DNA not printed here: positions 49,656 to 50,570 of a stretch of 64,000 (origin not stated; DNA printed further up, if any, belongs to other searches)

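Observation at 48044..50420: Inositol-phosphate synthase plus CDP-alcohol phosphatidyltransferase operon (bacterial inositol lipid or solute synthesis)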

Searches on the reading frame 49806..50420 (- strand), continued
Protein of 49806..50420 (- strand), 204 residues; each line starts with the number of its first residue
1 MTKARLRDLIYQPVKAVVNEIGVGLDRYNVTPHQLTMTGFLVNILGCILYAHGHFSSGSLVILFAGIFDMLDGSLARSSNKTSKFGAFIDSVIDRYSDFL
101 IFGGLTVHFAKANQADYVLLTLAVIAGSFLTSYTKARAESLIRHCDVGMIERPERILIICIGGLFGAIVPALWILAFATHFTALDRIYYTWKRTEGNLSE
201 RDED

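Call 21: find_related_loci(query=A1, collection=genome_contigs, flank=8000)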
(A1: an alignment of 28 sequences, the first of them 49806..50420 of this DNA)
Query A1 (204 aa) in genome_contigs; peptide patterns used: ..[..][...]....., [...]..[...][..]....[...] (x = any residue, [..] = any of these).
600 stretches matched a pattern (row limit reached: there are more); 599 encode a relative of the query (tblastn E <= 1e-3); the best 80 are kept; 80 distinct loci.
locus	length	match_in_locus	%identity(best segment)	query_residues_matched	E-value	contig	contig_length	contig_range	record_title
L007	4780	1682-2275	47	6-203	3e-56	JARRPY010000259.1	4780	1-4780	MAG: Deltaproteobacteria bacterium isolate Spart_188_MAG scaffold_11918, whole genome shotgun sequence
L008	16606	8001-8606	44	3-204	3e-55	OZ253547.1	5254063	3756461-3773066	MAG: Candidatus Versatilivorator sp. isolate 027cd1c3-4ec4-432d-9d93-376aaa34f9fd genome assembly, chromosome: 1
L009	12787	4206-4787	45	2-195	1e-54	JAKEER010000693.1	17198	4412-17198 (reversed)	MAG: Acidobacteria bacterium isolate PMV_1.51 PMV_1.51.k101_1185684, whole genome shotgun sequence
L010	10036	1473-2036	48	7-193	1e-53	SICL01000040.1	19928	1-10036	MAG: Candidatus Taenariivivens baikalensis isolate Baikal-deep-G204 BACOMB-C12944, whole genome shotgun sequence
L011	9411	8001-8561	49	6-192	2e-53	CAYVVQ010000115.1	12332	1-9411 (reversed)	MAG TPA_asm: uncultured Desulfobacterales bacterium isolate binchicken_co8_385 genome assembly, contig: NODE_9593_length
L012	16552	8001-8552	45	9-192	5e-53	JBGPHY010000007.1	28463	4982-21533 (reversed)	MAG: Terriglobia bacterium isolate OBJ_0618_7090110_347 k141_11082996_length_28463_cov_18.8482, whole genome shotgun seq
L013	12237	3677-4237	50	6-192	2e-52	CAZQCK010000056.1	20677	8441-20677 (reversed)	MAG TPA_asm: uncultured Desulfobacterales bacterium isolate SRP141376_co1_390 genome assembly, contig: NODE_5520_length_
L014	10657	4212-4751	46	15-194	2e-52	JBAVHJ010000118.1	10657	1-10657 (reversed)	MAG: Terriglobia bacterium isolate MFD05911_ilm_asm_bin3 k127_176584, whole genome shotgun sequence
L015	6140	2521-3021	49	29-195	6e-52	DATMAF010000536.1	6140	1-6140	MAG TPA_asm: Terriglobia bacterium isolate SMAG_U13318 k141_509059, whole genome shotgun sequence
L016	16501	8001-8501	46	30-196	1e-51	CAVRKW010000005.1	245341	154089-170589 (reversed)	MAG: uncultured Acidobacteriota bacterium isolate MFD05521.bin.2.149 genome assembly, contig: contig_118679, whole genom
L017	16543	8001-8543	46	15-195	2e-51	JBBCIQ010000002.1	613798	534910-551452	MAG: Bryobacteraceae bacterium isolate MAG_CPA_02 P10A_000000031785, whole genome shotgun sequence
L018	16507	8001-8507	44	29-197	4e-51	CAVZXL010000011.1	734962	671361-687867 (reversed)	MAG: Terriglobia bacterium isolate MFD01872.bin.2.165 genome assembly, contig: contig_86870, whole genome shotgun sequen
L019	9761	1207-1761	42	14-195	6e-51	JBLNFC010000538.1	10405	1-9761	MAG: Acidobacteriota bacterium isolate MAG56 PRJNA385547_bin4_renamed_537, whole genome shotgun sequence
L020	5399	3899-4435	44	17-195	2e-50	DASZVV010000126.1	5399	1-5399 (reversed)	MAG TPA_asm: Bryobacteraceae bacterium isolate SMAG_U6140 k141_457396, whole genome shotgun sequence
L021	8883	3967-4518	43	16-204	2e-50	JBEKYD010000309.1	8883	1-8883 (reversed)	MAG: Bryobacteraceae bacterium isolate SPRUCE 667 SPRUCE_667_309, whole genome shotgun sequence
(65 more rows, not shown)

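Call 23: find_encoding_contigs(protein=P0012, flank=6000, max_places=2)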
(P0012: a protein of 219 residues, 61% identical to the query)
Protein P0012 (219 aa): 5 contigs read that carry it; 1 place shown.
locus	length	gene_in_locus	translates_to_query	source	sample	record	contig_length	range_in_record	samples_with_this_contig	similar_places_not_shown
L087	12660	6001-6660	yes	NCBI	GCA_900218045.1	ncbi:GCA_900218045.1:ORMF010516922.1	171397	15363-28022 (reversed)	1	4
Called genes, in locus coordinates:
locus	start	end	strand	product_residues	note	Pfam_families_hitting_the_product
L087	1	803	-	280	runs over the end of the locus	PF01063:Aminotran_4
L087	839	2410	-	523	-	PF04715:, PF00425:Chorismate_bind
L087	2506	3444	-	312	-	PF01145:Band_7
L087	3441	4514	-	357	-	PF01145:Band_7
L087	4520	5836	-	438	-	PF06245:DUF1015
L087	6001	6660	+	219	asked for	PF01066:CDP-OH_P_transf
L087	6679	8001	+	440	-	PF07994:NAD_binding_5, PF01658:Inos-1-P_synth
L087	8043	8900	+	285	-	-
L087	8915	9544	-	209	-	PF21582:CBM30 (weak)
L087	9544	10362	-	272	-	-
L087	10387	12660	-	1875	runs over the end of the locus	PF01839:FG-GAP (faint), PF13517:FG-GAP_3, PF07593:UnbV_ASPIC, PF13517:FG-GAP_3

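Call 24: find_encoding_contigs(protein=P0010, flank=6000, max_places=2)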
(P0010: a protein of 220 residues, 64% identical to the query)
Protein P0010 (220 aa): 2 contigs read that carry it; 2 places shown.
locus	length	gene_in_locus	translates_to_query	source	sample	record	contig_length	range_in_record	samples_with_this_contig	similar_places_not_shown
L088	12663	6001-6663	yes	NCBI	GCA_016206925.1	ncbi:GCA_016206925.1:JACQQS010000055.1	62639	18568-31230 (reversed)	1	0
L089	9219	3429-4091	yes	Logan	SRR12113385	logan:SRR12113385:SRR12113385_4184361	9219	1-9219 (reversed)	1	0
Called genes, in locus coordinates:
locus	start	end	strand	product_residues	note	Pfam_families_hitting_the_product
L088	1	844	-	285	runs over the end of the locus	PF01063:Aminotran_4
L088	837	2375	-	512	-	PF04715:, PF00425:Chorismate_bind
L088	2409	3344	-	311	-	PF01145:Band_7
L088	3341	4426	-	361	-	PF01145:Band_7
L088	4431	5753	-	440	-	PF06245:DUF1015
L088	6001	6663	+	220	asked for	PF01066:CDP-OH_P_transf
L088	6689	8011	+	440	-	PF07994:NAD_binding_5, PF01658:Inos-1-P_synth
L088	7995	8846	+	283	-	-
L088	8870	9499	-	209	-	PF21582:CBM30 (weak)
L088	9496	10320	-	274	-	-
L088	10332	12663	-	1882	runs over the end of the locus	PF01839:FG-GAP (faint), PF13517:FG-GAP_3, PF07593:UnbV_ASPIC, PF13517:FG-GAP_3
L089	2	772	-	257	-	?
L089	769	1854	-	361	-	PF01145:Band_7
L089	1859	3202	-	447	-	PF06245:DUF1015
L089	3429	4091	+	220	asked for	PF01066:CDP-OH_P_transf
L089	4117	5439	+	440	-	PF07994:NAD_binding_5, PF01658:Inos-1-P_synth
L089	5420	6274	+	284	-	-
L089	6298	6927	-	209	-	PF21582:CBM30 (weak)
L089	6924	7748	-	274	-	-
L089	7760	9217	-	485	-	?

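Call 25: find_encoding_contigs(protein=P0023, flank=6000, max_places=2)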
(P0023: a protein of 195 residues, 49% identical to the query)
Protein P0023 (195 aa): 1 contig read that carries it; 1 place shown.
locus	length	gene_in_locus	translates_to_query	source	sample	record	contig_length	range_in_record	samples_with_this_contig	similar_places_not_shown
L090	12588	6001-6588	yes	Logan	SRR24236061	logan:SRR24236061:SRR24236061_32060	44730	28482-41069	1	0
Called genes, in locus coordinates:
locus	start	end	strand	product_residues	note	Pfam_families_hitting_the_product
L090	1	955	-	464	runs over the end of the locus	PF04715:, PF00425:Chorismate_bind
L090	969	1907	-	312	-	PF01145:Band_7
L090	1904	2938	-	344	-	PF01145:Band_7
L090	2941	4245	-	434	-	PF06245:DUF1015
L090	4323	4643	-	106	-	PF01588:tRNA_bind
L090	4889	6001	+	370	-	PF01658:Inos-1-P_synth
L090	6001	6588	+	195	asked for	PF01066:CDP-OH_P_transf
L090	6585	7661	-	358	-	PF04371:PAD_porph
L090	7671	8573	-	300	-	PF00795:CN_hydrolase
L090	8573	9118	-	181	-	PF01862:PvlArgDC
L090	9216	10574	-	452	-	PF03738:GSP_synth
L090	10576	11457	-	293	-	PF02629:CoA_binding, PF13380:CoA_binding_2, PF13607:Succ_CoA_lig, PF00549:Ligase_CoA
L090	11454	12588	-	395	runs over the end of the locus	PF08442:ATP-grasp_2, PF13549:ATP-grasp_5, PF24948:Citrate_synth_N, PF00549:Ligase_CoA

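Call 28: find_related_loci(query=window:49806-50420:-, collection=metagenome_contigs, flank=6000)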
Query window:49806-50420:- (204 aa) in metagenome_contigs; peptide patterns used: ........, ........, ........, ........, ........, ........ (x = any residue, [..] = any of these).
231 stretches matched a pattern; 138 encode a relative of the query (tblastn E <= 1e-3); the best 80 are kept; 80 distinct loci.
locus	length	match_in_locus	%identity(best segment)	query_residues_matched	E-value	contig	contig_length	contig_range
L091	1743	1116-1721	73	1-202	1e-106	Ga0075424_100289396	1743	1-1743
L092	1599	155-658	49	25-192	6e-55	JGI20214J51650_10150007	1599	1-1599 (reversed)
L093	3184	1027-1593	47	4-192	1e-51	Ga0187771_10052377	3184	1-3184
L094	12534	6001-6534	46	25-204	7e-51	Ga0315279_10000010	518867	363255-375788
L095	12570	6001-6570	44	3-192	4e-51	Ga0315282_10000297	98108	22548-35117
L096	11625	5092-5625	46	25-204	7e-51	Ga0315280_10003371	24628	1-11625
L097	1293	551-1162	45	3-203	4e-53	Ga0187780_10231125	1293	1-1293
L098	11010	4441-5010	49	4-193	2e-50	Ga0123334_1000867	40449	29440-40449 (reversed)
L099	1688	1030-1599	47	3-192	2e-51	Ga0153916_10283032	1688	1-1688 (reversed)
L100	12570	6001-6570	49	4-193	2e-50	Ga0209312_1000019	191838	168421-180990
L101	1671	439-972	48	24-203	3e-51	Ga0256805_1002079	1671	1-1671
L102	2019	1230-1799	44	3-192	1e-50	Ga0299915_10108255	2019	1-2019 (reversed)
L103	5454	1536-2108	47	3-193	1e-49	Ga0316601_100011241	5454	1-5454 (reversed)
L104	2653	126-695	46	4-193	9e-50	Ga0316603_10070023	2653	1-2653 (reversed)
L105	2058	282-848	47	4-192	7e-50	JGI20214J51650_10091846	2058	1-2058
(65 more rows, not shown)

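Call 39: search_protein_families(library=pfam, proteins=[L087:8043-8897:+], max_evalue=0.01)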
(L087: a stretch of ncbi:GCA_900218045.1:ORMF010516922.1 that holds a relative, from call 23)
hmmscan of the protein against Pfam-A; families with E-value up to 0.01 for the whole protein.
L087:8043-8897:+ (285 aa): 1 family
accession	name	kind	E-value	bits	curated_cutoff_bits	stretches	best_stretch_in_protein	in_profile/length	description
PF17131.11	LolA_like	-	1.7e-05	25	30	1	158-273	61-178/184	Outer membrane lipoprotein-sorting protein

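Call 40: find_encoding_contigs(protein=P0009, flank=6000, max_places=1)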
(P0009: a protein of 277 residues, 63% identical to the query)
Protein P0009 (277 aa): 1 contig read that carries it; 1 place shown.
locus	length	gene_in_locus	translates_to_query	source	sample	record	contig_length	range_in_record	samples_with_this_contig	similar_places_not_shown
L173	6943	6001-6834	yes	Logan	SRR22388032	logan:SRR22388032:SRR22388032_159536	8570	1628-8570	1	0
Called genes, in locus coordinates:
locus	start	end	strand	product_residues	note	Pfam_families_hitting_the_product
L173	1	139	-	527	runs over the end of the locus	PF02142:MGS, PF01808:AICARFT_IMPCHas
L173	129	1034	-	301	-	PF01063:Aminotran_4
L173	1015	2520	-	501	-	PF04715:, PF00425:Chorismate_bind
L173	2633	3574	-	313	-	PF01145:Band_7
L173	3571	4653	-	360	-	PF01145:Band_7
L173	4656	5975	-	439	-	PF06245:DUF1015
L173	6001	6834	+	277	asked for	PF01066:CDP-OH_P_transf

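Call 41: find_encoding_contigs(protein=P0011, flank=6000, max_places=1)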
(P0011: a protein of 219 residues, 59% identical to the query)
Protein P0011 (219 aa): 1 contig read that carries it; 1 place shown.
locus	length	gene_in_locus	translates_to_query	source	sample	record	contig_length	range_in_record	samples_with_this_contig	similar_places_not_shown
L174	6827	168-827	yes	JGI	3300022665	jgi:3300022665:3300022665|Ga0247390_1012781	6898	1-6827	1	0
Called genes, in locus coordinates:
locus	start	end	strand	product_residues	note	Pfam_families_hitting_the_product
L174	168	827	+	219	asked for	PF01066:CDP-OH_P_transf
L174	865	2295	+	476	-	PF07994:NAD_binding_5, PF01658:Inos-1-P_synth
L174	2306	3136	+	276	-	-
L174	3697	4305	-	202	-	-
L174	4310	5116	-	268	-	-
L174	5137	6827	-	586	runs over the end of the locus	?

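Call 51: search_protein_families(library=ncbifam, alignment_id=A1, max_evalue=0.00001)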
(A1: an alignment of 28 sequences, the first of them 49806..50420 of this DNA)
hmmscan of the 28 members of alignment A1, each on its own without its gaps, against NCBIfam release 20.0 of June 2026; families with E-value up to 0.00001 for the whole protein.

A. member 1, window:49806-50420:- (204 aa): 8 families
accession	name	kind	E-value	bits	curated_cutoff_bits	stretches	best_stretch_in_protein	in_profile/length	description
NF040950.1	archin_ph_syn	equivalog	4e-46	157.3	180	1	13-193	7-190/191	archaetidylinositol phosphate synthase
NF045883.1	PIPSynth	equivalog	1.9e-40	138.7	170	1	13-192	6-194/197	phosphatidylinositol phosphate synthase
NF052561.1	PIPSynBT1523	equivalog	2.8e-36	125.4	350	1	7-173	2-178/232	hypothetical protein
NF041135.1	IPPtranDIPPsyn_Thcocales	equivalog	1e-22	80.7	580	1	29-192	249-418/419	bifunctional L-myo-inositol-1-phosphate cytidylyltransferase/CDP-L-myo-inositol myo-inositolphosphotransferase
TIGR00560.1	pgsA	equivalog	1.9e-07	31.8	109.1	1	52-96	30-74/183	CDP-diacylglycerol--glycerol-3-phosphate 3-phosphatidyltransferase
TIGR00473.1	pssA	equivalog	2e-07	31.3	107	1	39-97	4-62/153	CDP-diacylglycerol--serine O-phosphatidyltransferase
NF038087.1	arch_ser_synth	exception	3.2e-07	30.2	240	1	36-112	11-88/216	archaetidylserine synthase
NF008090.0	PRK10832.1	equivalog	3.7e-06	27.1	304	1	58-96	35-73/182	CDP-diacylglycerol--glycerol-3-phosphate 3-phosphatidyltransferase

B. families by the number of members that match (of 28 scanned): 10 families
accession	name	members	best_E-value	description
NF040950.1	archin_ph_syn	28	1.2e-48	archaetidylinositol phosphate synthase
NF045883.1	PIPSynth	28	4.2e-42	phosphatidylinositol phosphate synthase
NF052561.1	PIPSynBT1523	28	1.9e-41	hypothetical protein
NF041135.1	IPPtranDIPPsyn_Thcocales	28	5.1e-23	bifunctional L-myo-inositol-1-phosphate cytidylyltransferase/CDP-L-myo-inositol myo-inositolphosphotransferase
TIGR00560.1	pgsA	27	3.6e-09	CDP-diacylglycerol--glycerol-3-phosphate 3-phosphatidyltransferase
TIGR00473.1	pssA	20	4.3e-09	CDP-diacylglycerol--serine O-phosphatidyltransferase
NF038087.1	arch_ser_synth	19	1.3e-08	archaetidylserine synthase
NF053678.1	ClpnSynClsA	10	2.2e-08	cardiolipin synthase ClsA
NF008090.0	PRK10832.1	10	4.2e-07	CDP-diacylglycerol--glycerol-3-phosphate 3-phosphatidyltransferase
NF038086.1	anchor_synt_A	1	1e-06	protein sorting system archaetidylserine synthase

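Call 65: predict_structure(alignment_id=A1)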
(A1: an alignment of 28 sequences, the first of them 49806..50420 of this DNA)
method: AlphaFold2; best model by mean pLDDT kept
length: 204 residues; sequences in the alignment: 28
mean_pLDDT: 90.2   pTM: 0.83
mean pLDDT of the five models: 90.2, 89.3, 88.8, 88.0, 87.3
residues with pLDDT >= 90: 137; 70-90: 50; 50-70: 12; < 50: 5
segments of 3 or more residues with pLDDT < 50: 1-4
pLDDT, mean of each block of 10 residues (from residue 1): 56 83 89 93 98 98 94 88 88 94 98 98 97 94 89 94 97 98 96 77 52
secondary structure, 60 per line:
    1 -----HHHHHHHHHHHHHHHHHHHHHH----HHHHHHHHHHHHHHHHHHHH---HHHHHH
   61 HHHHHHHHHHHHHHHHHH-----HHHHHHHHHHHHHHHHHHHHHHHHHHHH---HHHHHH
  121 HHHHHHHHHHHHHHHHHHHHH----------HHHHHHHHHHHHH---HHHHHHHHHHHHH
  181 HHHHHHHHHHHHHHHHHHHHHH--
elements in order: H6-27 H32-51 H55-78 H84-111 H115-141 H152-164 H168-202
